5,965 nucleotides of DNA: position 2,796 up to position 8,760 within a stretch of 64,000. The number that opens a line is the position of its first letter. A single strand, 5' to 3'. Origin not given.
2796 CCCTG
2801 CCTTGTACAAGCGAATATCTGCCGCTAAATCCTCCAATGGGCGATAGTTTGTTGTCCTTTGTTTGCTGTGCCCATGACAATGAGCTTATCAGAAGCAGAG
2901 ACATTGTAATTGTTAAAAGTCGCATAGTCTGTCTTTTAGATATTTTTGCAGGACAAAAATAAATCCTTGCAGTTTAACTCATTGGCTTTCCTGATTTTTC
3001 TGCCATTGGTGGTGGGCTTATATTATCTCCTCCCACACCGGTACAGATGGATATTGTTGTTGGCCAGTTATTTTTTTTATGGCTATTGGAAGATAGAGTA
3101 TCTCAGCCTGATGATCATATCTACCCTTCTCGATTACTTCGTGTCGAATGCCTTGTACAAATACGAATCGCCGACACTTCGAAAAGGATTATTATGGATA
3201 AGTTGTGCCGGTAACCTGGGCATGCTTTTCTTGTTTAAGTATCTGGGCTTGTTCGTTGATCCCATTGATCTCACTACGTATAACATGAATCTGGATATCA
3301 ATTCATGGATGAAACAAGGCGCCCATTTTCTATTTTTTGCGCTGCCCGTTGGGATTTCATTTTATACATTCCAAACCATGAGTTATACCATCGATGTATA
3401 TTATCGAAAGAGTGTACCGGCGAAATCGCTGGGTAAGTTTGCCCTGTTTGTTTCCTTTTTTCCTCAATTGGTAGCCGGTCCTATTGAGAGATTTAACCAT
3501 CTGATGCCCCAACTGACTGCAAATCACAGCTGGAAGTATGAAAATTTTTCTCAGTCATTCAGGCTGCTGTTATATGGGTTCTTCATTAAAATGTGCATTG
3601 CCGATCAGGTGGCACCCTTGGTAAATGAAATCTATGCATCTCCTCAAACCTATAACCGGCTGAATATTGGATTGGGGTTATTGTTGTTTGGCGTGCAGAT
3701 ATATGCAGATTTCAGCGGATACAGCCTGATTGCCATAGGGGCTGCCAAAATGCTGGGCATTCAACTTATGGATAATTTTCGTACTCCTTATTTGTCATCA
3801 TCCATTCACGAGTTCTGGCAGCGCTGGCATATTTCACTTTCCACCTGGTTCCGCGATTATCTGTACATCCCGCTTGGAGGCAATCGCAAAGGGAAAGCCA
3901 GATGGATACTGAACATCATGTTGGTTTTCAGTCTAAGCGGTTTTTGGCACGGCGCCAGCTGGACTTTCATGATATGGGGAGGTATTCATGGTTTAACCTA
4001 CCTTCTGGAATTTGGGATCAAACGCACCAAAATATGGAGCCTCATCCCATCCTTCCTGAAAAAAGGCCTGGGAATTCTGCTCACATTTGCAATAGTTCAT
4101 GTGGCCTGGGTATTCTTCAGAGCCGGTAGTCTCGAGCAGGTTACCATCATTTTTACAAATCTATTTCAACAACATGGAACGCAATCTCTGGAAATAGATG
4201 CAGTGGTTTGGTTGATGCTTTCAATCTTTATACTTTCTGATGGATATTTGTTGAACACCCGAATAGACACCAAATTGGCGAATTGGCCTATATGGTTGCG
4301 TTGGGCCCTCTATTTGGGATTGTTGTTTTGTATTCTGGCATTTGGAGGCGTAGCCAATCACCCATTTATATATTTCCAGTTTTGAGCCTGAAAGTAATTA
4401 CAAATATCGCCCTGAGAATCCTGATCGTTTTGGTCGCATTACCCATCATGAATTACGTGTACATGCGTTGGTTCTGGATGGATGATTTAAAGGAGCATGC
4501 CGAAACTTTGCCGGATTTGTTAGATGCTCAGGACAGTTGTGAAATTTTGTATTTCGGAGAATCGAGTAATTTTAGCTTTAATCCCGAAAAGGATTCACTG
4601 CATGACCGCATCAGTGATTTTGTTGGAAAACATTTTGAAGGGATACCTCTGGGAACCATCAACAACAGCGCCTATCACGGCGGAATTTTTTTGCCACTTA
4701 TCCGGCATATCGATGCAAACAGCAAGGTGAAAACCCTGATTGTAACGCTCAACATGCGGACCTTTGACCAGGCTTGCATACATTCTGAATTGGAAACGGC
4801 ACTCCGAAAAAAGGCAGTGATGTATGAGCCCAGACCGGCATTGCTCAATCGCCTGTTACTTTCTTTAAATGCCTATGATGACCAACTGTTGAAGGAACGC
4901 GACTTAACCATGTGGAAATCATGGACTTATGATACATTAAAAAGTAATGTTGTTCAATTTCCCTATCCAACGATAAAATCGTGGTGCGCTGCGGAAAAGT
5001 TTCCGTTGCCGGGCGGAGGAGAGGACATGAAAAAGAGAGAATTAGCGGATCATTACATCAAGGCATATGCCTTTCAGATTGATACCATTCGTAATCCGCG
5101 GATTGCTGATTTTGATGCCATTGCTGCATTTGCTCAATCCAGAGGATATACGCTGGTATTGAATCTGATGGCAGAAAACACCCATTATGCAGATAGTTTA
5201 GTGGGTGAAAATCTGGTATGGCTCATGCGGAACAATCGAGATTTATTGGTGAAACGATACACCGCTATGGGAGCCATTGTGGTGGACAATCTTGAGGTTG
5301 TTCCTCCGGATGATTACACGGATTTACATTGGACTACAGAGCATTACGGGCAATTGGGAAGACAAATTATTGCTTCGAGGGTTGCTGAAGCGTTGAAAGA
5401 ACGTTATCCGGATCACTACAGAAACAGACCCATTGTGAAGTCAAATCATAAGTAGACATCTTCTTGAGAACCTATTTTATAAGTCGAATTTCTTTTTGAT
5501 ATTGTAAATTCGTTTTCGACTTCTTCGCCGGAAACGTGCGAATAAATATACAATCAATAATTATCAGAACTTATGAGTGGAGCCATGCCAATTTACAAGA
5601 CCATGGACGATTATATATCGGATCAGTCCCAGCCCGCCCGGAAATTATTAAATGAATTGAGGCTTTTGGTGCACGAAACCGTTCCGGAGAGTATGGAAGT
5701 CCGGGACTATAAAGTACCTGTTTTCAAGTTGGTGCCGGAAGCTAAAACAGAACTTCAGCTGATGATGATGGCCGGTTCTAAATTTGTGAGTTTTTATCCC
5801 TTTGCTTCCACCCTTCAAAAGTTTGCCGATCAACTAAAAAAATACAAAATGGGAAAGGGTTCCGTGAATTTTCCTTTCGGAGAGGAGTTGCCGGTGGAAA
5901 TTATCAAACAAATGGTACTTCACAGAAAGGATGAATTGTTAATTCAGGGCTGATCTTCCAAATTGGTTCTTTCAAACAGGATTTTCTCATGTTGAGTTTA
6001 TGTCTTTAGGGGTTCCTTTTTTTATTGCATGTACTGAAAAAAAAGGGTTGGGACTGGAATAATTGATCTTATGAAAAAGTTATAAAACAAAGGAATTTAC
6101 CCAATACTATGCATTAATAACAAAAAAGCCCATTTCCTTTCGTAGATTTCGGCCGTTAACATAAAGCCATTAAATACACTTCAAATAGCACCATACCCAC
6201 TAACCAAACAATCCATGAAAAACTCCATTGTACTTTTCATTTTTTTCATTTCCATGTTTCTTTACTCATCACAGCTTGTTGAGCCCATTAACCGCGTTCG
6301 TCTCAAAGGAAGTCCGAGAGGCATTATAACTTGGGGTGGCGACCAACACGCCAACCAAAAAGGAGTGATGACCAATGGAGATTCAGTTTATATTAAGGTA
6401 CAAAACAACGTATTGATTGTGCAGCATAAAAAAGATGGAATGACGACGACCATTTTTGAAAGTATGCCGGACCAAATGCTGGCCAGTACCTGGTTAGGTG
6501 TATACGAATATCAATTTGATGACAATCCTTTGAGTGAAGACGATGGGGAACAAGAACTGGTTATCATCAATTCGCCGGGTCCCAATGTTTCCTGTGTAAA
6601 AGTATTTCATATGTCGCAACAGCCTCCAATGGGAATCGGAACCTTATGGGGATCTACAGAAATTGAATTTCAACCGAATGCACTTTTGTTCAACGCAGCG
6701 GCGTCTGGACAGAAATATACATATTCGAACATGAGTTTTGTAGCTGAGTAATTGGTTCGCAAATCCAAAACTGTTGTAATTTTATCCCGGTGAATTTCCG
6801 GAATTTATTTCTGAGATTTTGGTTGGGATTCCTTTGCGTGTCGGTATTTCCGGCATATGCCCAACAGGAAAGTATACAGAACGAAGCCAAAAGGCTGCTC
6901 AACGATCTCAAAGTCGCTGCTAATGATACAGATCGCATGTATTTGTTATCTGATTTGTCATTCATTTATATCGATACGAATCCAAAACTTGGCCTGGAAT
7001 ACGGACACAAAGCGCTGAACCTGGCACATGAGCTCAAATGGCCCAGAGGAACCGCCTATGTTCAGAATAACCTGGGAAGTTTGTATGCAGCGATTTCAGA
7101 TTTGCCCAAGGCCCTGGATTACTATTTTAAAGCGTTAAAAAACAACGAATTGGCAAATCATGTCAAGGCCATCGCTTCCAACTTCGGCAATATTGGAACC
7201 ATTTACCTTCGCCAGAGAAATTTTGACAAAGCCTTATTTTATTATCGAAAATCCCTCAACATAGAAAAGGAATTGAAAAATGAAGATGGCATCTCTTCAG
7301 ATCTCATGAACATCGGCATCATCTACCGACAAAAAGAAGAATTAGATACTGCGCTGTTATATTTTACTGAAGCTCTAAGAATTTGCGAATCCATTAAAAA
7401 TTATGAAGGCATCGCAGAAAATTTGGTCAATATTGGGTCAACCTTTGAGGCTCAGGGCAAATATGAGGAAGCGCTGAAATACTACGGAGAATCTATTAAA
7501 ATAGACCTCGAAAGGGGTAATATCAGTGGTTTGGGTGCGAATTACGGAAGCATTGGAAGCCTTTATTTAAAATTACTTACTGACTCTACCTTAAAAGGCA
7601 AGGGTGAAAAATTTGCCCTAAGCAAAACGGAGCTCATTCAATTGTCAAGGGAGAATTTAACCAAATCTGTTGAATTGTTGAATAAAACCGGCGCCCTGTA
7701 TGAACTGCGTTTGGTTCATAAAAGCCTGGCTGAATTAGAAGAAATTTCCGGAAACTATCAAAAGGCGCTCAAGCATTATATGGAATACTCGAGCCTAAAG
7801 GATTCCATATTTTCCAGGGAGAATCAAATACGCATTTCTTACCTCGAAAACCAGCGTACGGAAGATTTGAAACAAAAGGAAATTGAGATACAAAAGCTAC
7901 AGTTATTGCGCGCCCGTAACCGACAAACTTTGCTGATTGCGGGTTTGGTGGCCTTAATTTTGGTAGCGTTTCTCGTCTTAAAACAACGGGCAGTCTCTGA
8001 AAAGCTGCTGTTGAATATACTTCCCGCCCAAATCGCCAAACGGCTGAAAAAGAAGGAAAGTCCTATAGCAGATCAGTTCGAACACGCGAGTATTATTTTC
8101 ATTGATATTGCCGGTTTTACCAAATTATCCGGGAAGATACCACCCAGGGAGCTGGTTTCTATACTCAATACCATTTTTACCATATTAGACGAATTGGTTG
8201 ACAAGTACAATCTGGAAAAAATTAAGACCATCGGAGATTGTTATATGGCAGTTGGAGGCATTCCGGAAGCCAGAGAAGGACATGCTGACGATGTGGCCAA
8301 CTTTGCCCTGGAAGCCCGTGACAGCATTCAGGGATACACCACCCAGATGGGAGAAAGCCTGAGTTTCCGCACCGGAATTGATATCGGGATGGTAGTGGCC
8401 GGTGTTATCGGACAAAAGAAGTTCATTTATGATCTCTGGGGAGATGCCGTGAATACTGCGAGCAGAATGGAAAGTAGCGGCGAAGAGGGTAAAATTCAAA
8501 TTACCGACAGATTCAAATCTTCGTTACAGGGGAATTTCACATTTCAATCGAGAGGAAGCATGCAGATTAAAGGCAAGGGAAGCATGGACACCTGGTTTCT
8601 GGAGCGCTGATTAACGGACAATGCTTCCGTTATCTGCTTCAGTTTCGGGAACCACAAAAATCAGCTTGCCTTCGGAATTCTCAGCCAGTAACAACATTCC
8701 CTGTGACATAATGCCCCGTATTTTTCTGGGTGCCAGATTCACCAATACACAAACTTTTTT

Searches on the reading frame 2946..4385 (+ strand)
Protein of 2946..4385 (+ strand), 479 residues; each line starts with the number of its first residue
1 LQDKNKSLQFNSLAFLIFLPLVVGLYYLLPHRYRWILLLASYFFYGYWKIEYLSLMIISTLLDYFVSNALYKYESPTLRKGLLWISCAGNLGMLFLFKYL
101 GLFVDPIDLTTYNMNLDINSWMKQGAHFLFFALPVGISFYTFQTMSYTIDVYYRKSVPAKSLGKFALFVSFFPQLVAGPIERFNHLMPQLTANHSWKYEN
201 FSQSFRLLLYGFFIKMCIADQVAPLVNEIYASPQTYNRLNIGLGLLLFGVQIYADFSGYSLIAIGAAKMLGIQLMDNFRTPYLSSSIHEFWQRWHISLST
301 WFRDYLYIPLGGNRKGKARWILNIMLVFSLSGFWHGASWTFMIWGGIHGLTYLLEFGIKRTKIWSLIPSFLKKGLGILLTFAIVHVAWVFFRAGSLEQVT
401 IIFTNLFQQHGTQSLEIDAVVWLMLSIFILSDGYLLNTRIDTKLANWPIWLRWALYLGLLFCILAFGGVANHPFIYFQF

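Call 53: search_protein_families(library=pfam, proteins=[window:2946-4385:+], max_evalue=0.00001)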
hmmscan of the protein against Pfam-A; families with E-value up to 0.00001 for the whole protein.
window:2946-4385:+ (479 aa): 1 family
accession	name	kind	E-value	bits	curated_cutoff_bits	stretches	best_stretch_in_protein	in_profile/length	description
PF03062.24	MBOAT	-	2.7e-28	99.7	27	1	161-358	80-297/337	MBOAT, membrane-bound O-acyltransferase family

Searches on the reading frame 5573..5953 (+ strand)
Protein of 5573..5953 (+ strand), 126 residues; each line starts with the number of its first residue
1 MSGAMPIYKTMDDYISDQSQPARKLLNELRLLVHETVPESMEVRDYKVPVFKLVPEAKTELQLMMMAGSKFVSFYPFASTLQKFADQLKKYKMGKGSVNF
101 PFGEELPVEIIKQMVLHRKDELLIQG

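Call 53: search_protein_families(library=pfam, proteins=[window:5573-5953:+], max_evalue=0.00001)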
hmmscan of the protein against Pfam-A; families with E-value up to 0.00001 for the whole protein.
window:5573-5953:+ (126 aa): 1 family
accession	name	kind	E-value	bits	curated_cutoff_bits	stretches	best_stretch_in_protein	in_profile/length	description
PF08818.16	DUF1801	-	3.1e-12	47.2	27.2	1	23-116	2-82/85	Domain of unknown function (DU1801)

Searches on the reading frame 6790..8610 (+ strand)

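Call 53: search_protein_families(library=pfam, proteins=[window:6790-8610:+], max_evalue=0.00001)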
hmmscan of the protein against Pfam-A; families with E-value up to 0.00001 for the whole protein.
window:6790-8610:+ (606 aa): 11 families
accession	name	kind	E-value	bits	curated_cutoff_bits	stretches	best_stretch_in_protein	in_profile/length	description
PF00211.25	Guanylate_cyc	-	4.6e-58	196.3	21.9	1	428-605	4-182/183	Adenylate and Guanylate cyclase catalytic domain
PF13424.12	TPR_12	-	1.3e-28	99.4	30.1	2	173-239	7-75/77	Tetratricopeptide repeat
PF00515.34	TPR_1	-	1e-25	88.8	27.8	0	212-239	4-31/34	Tetratricopeptide repeat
PF07719.23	TPR_2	-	6.7e-21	73.1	27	0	209-239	1-31/34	Tetratricopeptide repeat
PF13176.12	TPR_7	-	6.9e-17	60.5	27.9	0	212-241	2-31/36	Tetratricopeptide repeat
PF13374.12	TPR_10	-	3.1e-12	46.5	27.5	0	213-238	6-31/42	Tetratricopeptide repeat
PF13181.12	TPR_8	-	5e-12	45.4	25.7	0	209-239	1-31/34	Tetratricopeptide repeat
PF13428.12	TPR_14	-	2.7e-07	31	23.5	0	215-237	7-29/44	Tetratricopeptide repeat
PF14938.12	SNAP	-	7e-07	29.4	25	0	136-234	42-140/282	Soluble NSF attachment protein, SNAP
PF17874.7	TPR_MalT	-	7.6e-07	29.2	45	1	70-231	22-183/336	MalT-like TPR region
PF13432.12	TPR_16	-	6.9e-06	26.8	32.7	0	216-233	4-21/65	Tetratricopeptide repeat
